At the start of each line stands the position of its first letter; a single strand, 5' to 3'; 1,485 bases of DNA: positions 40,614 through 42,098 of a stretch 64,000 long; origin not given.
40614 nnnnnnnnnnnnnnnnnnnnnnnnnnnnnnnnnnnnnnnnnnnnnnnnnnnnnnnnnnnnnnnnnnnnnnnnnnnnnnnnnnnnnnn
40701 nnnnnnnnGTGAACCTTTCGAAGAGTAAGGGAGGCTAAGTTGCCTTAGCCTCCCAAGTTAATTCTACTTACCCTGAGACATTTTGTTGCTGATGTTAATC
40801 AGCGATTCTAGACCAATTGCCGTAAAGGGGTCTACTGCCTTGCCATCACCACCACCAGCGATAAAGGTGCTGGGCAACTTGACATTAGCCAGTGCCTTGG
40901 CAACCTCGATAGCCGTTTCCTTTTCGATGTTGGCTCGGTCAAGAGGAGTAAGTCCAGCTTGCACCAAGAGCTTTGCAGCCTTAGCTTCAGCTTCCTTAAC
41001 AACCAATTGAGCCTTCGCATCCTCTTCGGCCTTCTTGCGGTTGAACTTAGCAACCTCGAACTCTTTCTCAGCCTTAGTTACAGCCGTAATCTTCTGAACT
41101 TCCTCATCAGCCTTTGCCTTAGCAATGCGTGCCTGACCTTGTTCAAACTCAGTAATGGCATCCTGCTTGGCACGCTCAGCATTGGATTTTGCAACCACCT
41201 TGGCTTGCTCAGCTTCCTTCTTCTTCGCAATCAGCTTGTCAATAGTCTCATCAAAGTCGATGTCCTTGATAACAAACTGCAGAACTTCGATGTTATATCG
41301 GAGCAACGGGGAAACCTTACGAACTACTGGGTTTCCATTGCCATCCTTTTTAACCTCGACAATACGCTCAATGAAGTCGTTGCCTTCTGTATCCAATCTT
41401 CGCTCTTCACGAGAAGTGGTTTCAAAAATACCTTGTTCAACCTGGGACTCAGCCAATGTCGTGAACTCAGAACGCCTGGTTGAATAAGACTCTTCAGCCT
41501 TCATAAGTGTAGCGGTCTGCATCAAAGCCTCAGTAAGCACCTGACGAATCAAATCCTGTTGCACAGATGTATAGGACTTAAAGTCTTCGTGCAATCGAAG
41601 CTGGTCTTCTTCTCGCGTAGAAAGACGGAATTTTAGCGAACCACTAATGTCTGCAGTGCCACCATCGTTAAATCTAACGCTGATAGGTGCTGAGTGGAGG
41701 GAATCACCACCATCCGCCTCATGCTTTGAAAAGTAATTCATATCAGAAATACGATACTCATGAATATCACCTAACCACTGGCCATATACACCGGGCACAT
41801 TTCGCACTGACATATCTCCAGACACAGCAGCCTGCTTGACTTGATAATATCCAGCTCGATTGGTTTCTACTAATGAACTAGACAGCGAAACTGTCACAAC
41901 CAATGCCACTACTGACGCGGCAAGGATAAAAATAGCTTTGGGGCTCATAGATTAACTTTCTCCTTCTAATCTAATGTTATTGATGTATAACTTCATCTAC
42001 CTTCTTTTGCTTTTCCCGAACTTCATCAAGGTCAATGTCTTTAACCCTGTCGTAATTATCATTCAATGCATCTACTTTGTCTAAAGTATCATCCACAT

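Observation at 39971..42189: Membrane module: small TM protein + SPFH/flotillin-like protein + M50 (site-2-type) protease, separated by a perfect 11-bp hairpin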

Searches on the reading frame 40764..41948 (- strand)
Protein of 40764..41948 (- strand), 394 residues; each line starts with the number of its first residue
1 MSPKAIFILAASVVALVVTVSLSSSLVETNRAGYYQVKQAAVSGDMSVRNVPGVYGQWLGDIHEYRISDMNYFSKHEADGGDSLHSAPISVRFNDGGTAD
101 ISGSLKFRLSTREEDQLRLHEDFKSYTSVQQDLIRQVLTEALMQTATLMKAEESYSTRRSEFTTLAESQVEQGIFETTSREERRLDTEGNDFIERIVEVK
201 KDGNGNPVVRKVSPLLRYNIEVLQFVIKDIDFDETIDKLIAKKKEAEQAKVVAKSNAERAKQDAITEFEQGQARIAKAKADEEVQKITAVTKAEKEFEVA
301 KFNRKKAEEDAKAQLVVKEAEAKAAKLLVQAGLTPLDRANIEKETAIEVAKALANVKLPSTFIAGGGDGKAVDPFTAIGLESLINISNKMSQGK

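Call 3: search_protein_families(library=pfam, proteins=[window:40764-41948:-], max_evalue=0.1)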
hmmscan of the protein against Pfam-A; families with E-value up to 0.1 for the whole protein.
window:40764-41948:- (394 aa): 1 family
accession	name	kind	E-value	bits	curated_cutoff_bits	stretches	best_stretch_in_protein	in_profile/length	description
PF01145.31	Band_7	-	8.4e-12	45.9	23.6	1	84-259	49-174/176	SPFH domain / Band 7 family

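Call 4: search_protein_families(library=phrogs, proteins=[window:40764-41948:-], max_evalue=0.01)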
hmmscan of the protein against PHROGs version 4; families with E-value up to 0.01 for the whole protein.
window:40764-41948:- (394 aa): 2 families
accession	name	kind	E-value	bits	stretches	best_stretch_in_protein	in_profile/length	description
phrog_11908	-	unknown function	4.1e-51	175.1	1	5-332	7-345/430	-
phrog_200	-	other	4.4e-14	53.4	2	217-289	243-317/379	lipoprotein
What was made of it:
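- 40764..41948 (-): 394-aa SPFH/Band_7 protein: N-terminal TM anchor, SPFH domain, ~97-residue helix and C-terminal segment. Predicted N-in, with the SPFH domain in the periplasm. Pfam Band_7 E 8.4e-12 and PHROG 11908 E 4e-51 (calls 3, 4).
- Checked: SPFH ORF 41948..40764, 394 aa. Pfam Band_7 scores 45.9 bits against a cut-off of 23.6 (E 8.4e-12); PHROG 11908 gives E 4e-51 (calls 3, 4).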

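Call 9: search_dna_similar(query=window:40764-41948:-, collection=phages, mode=protein, max_rows=30, max_evalue=0.001)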
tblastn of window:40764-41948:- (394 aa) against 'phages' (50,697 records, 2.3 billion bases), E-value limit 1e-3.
Records with a match: 43; places in all: 43; records where one place covers at least 80% of the query: 19.
Best place of each record, by identity: <60% 43.
By first word of the organism name: Bacteroides 19; Vibrio 18; Aeromonas 2; Pseudoalteromonas 2; Kehishuvirus 1; uncultured 1.
By host as written in the record: Bacteroides intestinalis DSM 108646 17; Vibrio harveyi BAA-1116 4; Vibrio parahaemolyticus RIMD2210633 4; Vibrio parahaemolyticus ATCC 33844 3; Bacteroides intestinalis APC919/174 2; Vibrio campbellii BB120 2; Vibrio anguillarum PF4 2; Pseudoalteromonas sp. YD6 2; and 7 more.
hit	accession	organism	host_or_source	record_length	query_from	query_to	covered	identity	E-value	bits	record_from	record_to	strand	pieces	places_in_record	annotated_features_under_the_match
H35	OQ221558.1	Bacteroides phage PhiCrAssBcn23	Bacteroides intestinalis DSM 108646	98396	37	387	89%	31.1%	3e-27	120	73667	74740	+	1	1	SPFH-domain/band7-family protein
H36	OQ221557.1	Bacteroides phage PhiCrAssBcn22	Bacteroides intestinalis DSM 108646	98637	37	387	89%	31.1%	3e-27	120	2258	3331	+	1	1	SPFH-domain/band7-family protein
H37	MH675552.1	Bacteroides phage crAss001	Bacteroides intestinalis APC919/174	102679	37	387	89%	31.1%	4e-27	119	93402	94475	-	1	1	SPFH-domain/band7-family protein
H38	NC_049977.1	Bacteroides phage crAss001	Bacteroides intestinalis APC919/174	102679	37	387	89%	31.1%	4e-27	119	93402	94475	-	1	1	SPFH-domain/band7-family protein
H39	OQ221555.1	Bacteroides phage PhiCrAssBcn20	Bacteroides intestinalis DSM 108646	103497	37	387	89%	31.1%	4e-27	119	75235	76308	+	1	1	SPFH-domain/band7-family protein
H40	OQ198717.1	Kehishuvirus sp. 'tikkala'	Bacteroides cellulosilyticus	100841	37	387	89%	31.1%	5e-27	119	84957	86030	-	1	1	SPFH-domain/band7-family protein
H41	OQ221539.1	Bacteroides phage PhiCrAssBcn4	Bacteroides intestinalis DSM 108646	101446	37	387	89%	30.8%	6e-27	119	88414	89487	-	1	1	SPFH-domain/band7-family protein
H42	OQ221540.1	Bacteroides phage PhiCrAssBcn5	Bacteroides intestinalis DSM 108646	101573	37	387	89%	30.8%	6e-27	119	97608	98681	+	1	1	SPFH-domain/band7-family protein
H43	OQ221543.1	Bacteroides phage PhiCrAssBcn8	Bacteroides intestinalis DSM 108646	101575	37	387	89%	30.8%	6e-27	119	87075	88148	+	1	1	SPFH-domain/band7-family protein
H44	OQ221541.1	Bacteroides phage PhiCrAssBcn6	Bacteroides intestinalis DSM 108646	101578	37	387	89%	30.8%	6e-27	119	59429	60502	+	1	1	SPFH-domain/band7-family protein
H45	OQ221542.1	Bacteroides phage PhiCrAssBcn7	Bacteroides intestinalis DSM 108646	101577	37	387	89%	30.8%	6e-27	119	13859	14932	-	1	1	SPFH-domain/band7-family protein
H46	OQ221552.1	Bacteroides phage PhiCrAssBcn17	Bacteroides intestinalis DSM 108646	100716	37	387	89%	30.8%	1e-26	118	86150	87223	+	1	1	SPFH-domain/band7-family protein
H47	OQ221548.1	Bacteroides phage PhiCrAssBcn13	Bacteroides intestinalis DSM 108646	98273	37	387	89%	30.8%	1e-26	118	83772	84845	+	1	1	SPFH-domain/band7-family protein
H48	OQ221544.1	Bacteroides phage PhiCrAssBcn9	Bacteroides intestinalis DSM 108646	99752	37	387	89%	30.8%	1e-26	118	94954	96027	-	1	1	SPFH-domain/band7-family protein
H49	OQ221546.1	Bacteroides phage PhiCrAssBcn11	Bacteroides intestinalis DSM 108646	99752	37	387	89%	30.8%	1e-26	118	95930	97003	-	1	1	SPFH-domain/band7-family protein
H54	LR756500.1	uncultured phage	metagenomic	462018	37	308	69%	33.9%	1e-34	141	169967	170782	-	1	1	record has no annotation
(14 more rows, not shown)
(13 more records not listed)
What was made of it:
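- Closest known: Uncharacterised phage SPFH proteins. Same: Homologous SPFH genes at 27-34% identity (call 9).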

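Call 11: find_homologous_proteins(query=window:40764-41948:-)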
Query window:40764-41948:- (394 aa): 1375 proteins with E <= 0.001 among 8000 candidates; the best 120 are listed.
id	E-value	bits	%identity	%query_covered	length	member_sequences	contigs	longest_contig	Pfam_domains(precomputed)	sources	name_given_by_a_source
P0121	3.2e-244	827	100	100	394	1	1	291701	PF01145.32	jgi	-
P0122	4.4e-221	751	90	100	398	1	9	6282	PF01145.32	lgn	-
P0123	1.3e-183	628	78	100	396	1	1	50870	PF01145.32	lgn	-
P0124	2.7e-173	594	72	100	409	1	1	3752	PF01145.32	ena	-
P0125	4.2e-167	574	72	100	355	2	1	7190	PF01145.32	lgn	-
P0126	3.8e-166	571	70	99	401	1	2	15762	PF01145.32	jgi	jgi:regulator of protease activity HflC (stomatin/prohibitin superfamily)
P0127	1.1e-161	556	68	99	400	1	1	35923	PF01145.32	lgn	-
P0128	6.3e-160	550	68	99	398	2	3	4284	PF01145.32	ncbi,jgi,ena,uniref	ncbi:hypothetical protein LCGC14_1810790 [marine sediment metagenome]|uniref:Band 7 domain-containin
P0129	2.7e-156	538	66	99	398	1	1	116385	PF01145.32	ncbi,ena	-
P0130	4.2e-156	538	65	99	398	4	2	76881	PF01145.32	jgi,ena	jgi:regulator of protease activity HflC (stomatin/prohibitin superfamily)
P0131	6.1e-155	534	66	99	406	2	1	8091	PF01145.32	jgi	-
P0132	7.6e-155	533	64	99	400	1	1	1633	PF01145.32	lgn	-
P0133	6.4e-152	524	65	99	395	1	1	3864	PF01145.32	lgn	-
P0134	5.5e-151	521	62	99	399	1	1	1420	PF01145.32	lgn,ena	-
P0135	7.3e-151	520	65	100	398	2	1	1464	PF01145.32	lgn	-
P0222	4.2e-135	468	63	94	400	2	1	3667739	PF01145.32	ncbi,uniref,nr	ncbi:hypothetical protein EW093_12530 [Thiospirochaeta perfilievii]|uniref:Band 7 domain-containing 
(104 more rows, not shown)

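Call 19: find_related_loci(query=window:40764-41948:-, collection=viral_contigs, flank=5000)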
Query window:40764-41948:- (394 aa) in viral_contigs; peptide patterns used: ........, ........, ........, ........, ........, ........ (x = any residue, [..] = any of these).
25 stretches matched a pattern; 7 encode a relative of the query (tblastn E <= 1e-3); 7 distinct loci.
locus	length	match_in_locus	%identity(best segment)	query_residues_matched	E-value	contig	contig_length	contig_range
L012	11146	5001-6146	65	13-392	1e-159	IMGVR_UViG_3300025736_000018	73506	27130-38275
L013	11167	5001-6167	58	4-392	2e-148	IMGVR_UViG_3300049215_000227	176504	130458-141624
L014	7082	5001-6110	59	20-387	3e-142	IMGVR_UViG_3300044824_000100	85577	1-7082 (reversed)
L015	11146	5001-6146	65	13-392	1e-159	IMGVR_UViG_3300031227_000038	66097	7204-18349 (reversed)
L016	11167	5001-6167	56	13-390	3e-133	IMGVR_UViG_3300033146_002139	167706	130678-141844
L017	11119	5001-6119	56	20-391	4e-128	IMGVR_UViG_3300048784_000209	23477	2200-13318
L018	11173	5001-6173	57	4-393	4e-144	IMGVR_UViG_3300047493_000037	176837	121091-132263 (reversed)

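Call 27: search_solved_structures(query=window:40764-41948:-, max_evalue=0.01)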
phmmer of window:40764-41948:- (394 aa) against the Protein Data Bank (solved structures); distinct sequences matched with E-value up to 0.01: 0.

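Call 28: search_protein_families(library=ncbifam, proteins=[window:40764-41948:-], max_evalue=0.01)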
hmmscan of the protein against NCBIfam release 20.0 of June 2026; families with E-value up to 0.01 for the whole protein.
window:40764-41948:- (394 aa): 0 families

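Call 29: search_protein_families(library=padloc, proteins=[window:40764-41948:-], max_evalue=0.01)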
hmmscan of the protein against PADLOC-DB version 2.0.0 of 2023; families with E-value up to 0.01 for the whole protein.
window:40764-41948:- (394 aa): 0 families

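Call 38: get_annotated_region(hit=H54, flank=6000)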
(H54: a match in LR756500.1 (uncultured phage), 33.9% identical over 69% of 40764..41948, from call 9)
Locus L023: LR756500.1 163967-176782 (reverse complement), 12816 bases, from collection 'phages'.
description: uncultured phage genome assembly, chromosome: 1.
organism: uncultured phage (NCBI taxid 278008)
taxonomy: Viruses; environmental samples
host: -; source: metagenomic; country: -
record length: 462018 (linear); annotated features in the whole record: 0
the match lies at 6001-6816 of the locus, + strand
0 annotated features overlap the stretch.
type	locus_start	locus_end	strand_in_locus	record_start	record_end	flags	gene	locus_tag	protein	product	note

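Call 41: predict_structure(alignment_id=A2)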
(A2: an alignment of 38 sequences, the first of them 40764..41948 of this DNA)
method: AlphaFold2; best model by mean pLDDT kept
length: 394 residues; sequences in the alignment: 38
mean_pLDDT: 78.2   pTM: 0.53
mean pLDDT of the five models: 78.2, 76.5, 76.2, 76.0, 74.9
residues with pLDDT >= 90: 90; 70-90: 219; 50-70: 64; < 50: 21
segments of 3 or more residues with pLDDT < 50: 361-372, 374-377
pLDDT, mean of each block of 10 residues (from residue 1): 85 83 64 84 81 72 89 77 78 87 93 92 91 93 89 72 91 91 77 82 90 94 91 78 78 83 81 81 80 77 80 75 61 60 73 59 41 48 58 50
secondary structure, 60 per line:
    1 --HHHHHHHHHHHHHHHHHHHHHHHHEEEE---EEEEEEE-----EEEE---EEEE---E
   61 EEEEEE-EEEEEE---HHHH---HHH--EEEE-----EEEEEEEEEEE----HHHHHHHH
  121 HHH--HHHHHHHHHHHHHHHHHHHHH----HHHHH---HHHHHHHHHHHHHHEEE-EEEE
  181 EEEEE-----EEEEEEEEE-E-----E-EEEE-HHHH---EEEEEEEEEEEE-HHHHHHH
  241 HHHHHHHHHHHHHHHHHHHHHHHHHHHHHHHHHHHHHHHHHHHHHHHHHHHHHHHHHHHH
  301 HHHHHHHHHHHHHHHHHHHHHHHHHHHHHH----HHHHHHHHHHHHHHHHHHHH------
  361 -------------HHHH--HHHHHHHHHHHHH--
elements in order: H3-26 E27-30 E34-40 E46-49 E53-56 E60-66 E68-73 H77-80 E89-92 E98-108 H113-123 H126-146 H151-155 H159-172 E173-175 E177-185 E191-199 E209-212 H214-217 E221-232 H234-330 H335-354 H374-377 H380-392
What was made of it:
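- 40764..41948 (-): AF2 model pLDDT 78 with helix 3-26 and helix 234-330 (call 41).
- On SPFH / Band 7 superfamily: The AF2 model has helix 3-26, a mixed alpha/beta region 27-232, helix 234-330 and helix 335-354 (call 41).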

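Call 42: find_encoding_contigs(protein=P0222, flank=8000, max_places=2)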
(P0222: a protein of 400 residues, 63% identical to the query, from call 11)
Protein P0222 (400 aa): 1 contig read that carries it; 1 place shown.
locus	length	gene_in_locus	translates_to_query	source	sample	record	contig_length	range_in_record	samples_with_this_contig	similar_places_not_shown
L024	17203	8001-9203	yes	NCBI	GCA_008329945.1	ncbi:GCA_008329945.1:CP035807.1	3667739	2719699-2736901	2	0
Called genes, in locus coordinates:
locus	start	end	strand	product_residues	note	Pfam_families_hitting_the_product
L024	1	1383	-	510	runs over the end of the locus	PF28550:DUF8436, PF01494:FAD_binding_3 (faint), PF01266:DAO (faint), PF03486:HI0933_like (faint), PF07992:Pyr_redox_2 (weak), PF13738:Pyr_redox_3 (faint), PF21688:FAD-depend_C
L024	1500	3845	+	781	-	PF01751:Toprim, PF01131:Topoisom_bac, PF01396:Zn_ribbon_Top1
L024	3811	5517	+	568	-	PF00990:GGDEF, PF00563:EAL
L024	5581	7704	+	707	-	PF06480:FtsH_ext (weak), PF00004:AAA, PF07728:AAA_5 (faint), PF17862:AAA_lid_3, PF01434:Peptidase_M41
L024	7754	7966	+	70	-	-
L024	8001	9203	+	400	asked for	PF01145:Band_7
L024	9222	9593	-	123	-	PF07238:PilZ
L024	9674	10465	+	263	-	PF01408:GFO_IDH_MocA (weak), PF03446:NAD_binding_2 (weak), PF03807:F420_oxidored, PF14748:P5CR_dimer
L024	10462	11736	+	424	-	PF00171:Aldedh (weak)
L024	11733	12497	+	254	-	PF00696:AA_kinase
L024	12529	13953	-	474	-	PF01554:MatE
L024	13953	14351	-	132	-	PF02082:Rrf2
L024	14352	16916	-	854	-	PF17900:Peptidase_M1_N, PF01433:Peptidase_M1, PF11940:DUF3458, PF17432:DUF3458_C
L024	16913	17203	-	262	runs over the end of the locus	-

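Call 43: find_related_loci(query=A2, collection=genome_contigs, flank=6000)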
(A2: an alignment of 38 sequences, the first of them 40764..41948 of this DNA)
Query A2 (394 aa) in genome_contigs; peptide patterns used: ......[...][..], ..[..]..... (x = any residue, [..] = any of these).
600 stretches matched a pattern (row limit reached: there are more); 22 encode a relative of the query (tblastn E <= 1e-3); 22 distinct loci.
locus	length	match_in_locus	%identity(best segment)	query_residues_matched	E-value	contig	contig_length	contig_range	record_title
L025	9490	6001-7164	64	8-392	2e-163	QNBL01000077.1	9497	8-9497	MAG: Spirochaetes bacterium isolate B11_G9 B11_Guay9_scaffold_09448, whole genome shotgun sequence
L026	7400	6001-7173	63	4-394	6e-162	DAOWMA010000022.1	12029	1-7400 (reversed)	MAG TPA_asm: Spirochaetaceae bacterium isolate CSMAG_2990 CSMAG_2990_k141_1522714_length_12029_cov_24.3294, whole genome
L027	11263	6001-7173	63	4-394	1e-161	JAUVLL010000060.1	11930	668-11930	MAG: Spirochaetaceae bacterium isolate CSMAG_505 CSMAG_505_k141_98498_length_11930_cov_10.0000, whole genome shotgun seq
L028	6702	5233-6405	64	4-394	7e-162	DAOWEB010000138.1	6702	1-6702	MAG TPA_asm: Spirochaetaceae bacterium isolate CSMAG_1928 CSMAG_1928_k141_2134363_length_6702_cov_9.0000, whole genome s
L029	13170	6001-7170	63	9-394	4e-161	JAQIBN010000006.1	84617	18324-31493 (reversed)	MAG: Spirochaetia bacterium isolate GH26 k119_107725, whole genome shotgun sequence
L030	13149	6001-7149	63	5-391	9e-160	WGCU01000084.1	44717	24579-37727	MAG: Spirochaetaceae bacterium isolate S145_15 k151_48606, whole genome shotgun sequence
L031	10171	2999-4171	63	4-394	7e-158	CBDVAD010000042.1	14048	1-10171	MAG TPA_asm: uncultured bacterium isolate SRR22302365_concoct_1 genome assembly, contig: ERZ25074835.2843, whole genome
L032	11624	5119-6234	63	23-394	9e-155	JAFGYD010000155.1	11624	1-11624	MAG: Spirochaetales bacterium isolate ZodW_Metabat.93 k87_7707383, whole genome shotgun sequence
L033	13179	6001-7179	61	2-392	2e-154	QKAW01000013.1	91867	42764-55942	MAG: Spirochaetales bacterium isolate SZUA-382 scaffold_301, whole genome shotgun sequence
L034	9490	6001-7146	60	22-393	5e-147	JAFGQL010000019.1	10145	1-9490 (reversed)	MAG: Spirochaetales bacterium isolate Zod_Metabat.752 k87_548368, whole genome shotgun sequence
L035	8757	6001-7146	65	5-392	3e-165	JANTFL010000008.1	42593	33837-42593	MAG: Sediminispirochaeta sp. isolate bin10011 c_000000000451, whole genome shotgun sequence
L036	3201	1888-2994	62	21-390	2e-151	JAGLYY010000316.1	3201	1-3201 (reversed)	MAG: Spirochaetales bacterium isolate RS_13_41 ZL320.bin.41.fa_316, whole genome shotgun sequence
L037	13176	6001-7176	55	2-390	5e-139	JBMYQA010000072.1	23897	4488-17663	MAG: Flammeovirgaceae bacterium isolate ME_XS_2305_bin_46 ME_XS_2305_bin_46_76, whole genome shotgun sequence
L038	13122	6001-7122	66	21-394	1e-160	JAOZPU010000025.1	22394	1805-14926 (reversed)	MAG: Spirochaetia bacterium isolate GMC4.metabat2.27 GMC4_2015_length_22394_cov_11.836161, whole genome shotgun sequence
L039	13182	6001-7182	56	6-394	5e-132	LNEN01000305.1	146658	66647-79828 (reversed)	MAG: Cytophagales bacterium Ga0077538 Ga0077538_1269.1, whole genome shotgun sequence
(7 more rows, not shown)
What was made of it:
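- The SPFH protein is 55-65% identical to chromosomal spirochaete proteins (calls 11, 43).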

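Call 47: fold_search(model_id=the predicted structure, library=pdb)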
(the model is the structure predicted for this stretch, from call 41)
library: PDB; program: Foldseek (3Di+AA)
matches with E <= 10: 258; with E <= 0.001: 46
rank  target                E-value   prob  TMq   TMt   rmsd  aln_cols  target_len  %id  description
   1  7vhq_G                7.6e-10  1.00  0.36  0.45  16.0       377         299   14  Structural insights into the membrane microdomain organization by SPFH family proteins (released 2022-01-19)
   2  8rrh_A                2.3e-09  1.00  0.38  0.52  31.1       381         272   14  The human prohibitin complex (released 2024-12-18)
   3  9vvj_A                9.5e-09  1.00  0.39  0.49  15.9       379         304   16  Cryo-EM structure of the erlin1/2 complex purified using DDM and GDN (released 2026-03-25)
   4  9vvg_A                1.1e-08  1.00  0.36  0.47  16.5       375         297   13  Cryo-EM structure of the erlin1/2 complex purified using GDN and CHS (released 2026-03-25)
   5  9cz2_XA               1.1e-08  1.00  0.35  0.46  15.6       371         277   13  Cryo-EM structure of a nautilus-like HflK/C assembly in complex with FtsH AAA protease (released 2024-11-13)
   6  8rrh_B                1.2e-08  1.00  0.37  0.46  33.6       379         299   14  The human prohibitin complex (released 2024-12-18)
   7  9o9z_A                2.7e-08  1.00  0.37  0.57  27.9       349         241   15  The human PHB1/2 complex (closed) (released 2025-10-22)
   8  9o9z_a                3.0e-08  1.00  0.35  0.50  28.5       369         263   14  The human PHB1/2 complex (closed) (released 2025-10-22)
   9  7vhq_E                3.8e-08  1.00  0.37  0.50  12.7       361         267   14  Structural insights into the membrane microdomain organization by SPFH family proteins (released 2022-01-19)
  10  9vvg_a                5.9e-08  1.00  0.30  0.39  18.2       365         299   14  Cryo-EM structure of the erlin1/2 complex purified using GDN and CHS (released 2026-03-25)
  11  9o9u_A                7.9e-08  1.00  0.35  0.46  17.8       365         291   14  The Erlin1/2 complex (released 2025-10-22)
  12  9paw_XA               1.2e-07  1.00  0.33  0.47  15.3       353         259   14  Cryo-EM structure of the engineered HflK/C variant stabilized in the closed conformation via disulfide bond crosslink (released 2026-03-04)
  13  9paw_XC               1.2e-07  1.00  0.34  0.48  15.4       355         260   13  Cryo-EM structure of the engineered HflK/C variant stabilized in the closed conformation via disulfide bond crosslink (released 2026-03-04)
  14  7wi3_C                1.2e-07  1.00  0.35  0.45  14.3       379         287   14  Cryo-EM structure of E.Coli FtsH-HflkC AAA protease complex (released 2022-06-01)
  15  9oh9_A                1.5e-07  1.00  0.35  0.51  34.2       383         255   10  Human Stomatin Complex in Native Membrane Vesicles (released 2025-08-13)
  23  8z5g_A                5.9e-07  1.00  0.29  0.39  15.0       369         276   15  Cryo-EM structure of E.coli SPFH-NfeD family protein complex QmcA-YbbJ (released 2024-08-21)
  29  7wi3_A                6.9e-06  1.00  0.33  0.43  15.5       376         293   14  Cryo-EM structure of E.Coli FtsH-HflkC AAA protease complex (released 2022-06-01)
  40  7wi3_D                4.3e-05  1.00  0.33  0.43  15.2       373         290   14  Cryo-EM structure of E.Coli FtsH-HflkC AAA protease complex (released 2022-06-01)
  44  7wi3_B                1.5e-04  1.00  0.33  0.43  14.5       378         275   14  Cryo-EM structure of E.Coli FtsH-HflkC AAA protease complex (released 2022-06-01)
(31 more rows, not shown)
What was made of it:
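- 40764..41948 (-): Top Foldseek PDB hits are HflK/C (7vhq), prohibitin, erlin, stomatin and flotillin cage subunits, E 8e-10 to 1e-7 (call 47).
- On SPFH / Band 7 superfamily: Full-length Foldseek alignments reach HflK/C, prohibitin, erlin, stomatin and flotillin (call 47).
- Closest known: Stomatin-NfeD/STOPP operons. Same: The QmcA chain 8z5g is among the structural hits (call 47).
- Established knowledge: SPFH cages partner with membrane proteases, for example HflKC-FtsH (PDB 7vhq and 7wi3, seen among the hits of call 47), stomatin-STOPP/NfeD, and prohibitin with the m-AAA protease.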

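Call 65: search_protein_families(library=pfam, proteins=[L025:7191-8450:+, L025:8457-8870:+], max_evalue=0.01)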
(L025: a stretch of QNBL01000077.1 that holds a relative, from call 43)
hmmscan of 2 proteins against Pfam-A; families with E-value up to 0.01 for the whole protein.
L025:7191-8450:+ (419 aa): 1 family
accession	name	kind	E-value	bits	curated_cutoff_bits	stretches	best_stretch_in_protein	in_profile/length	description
PF04165.18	DUF401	-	4.1e-59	201.3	24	1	7-415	4-392/393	Protein of unknown function (DUF401)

L025:8457-8870:+ (137 aa): 0 families
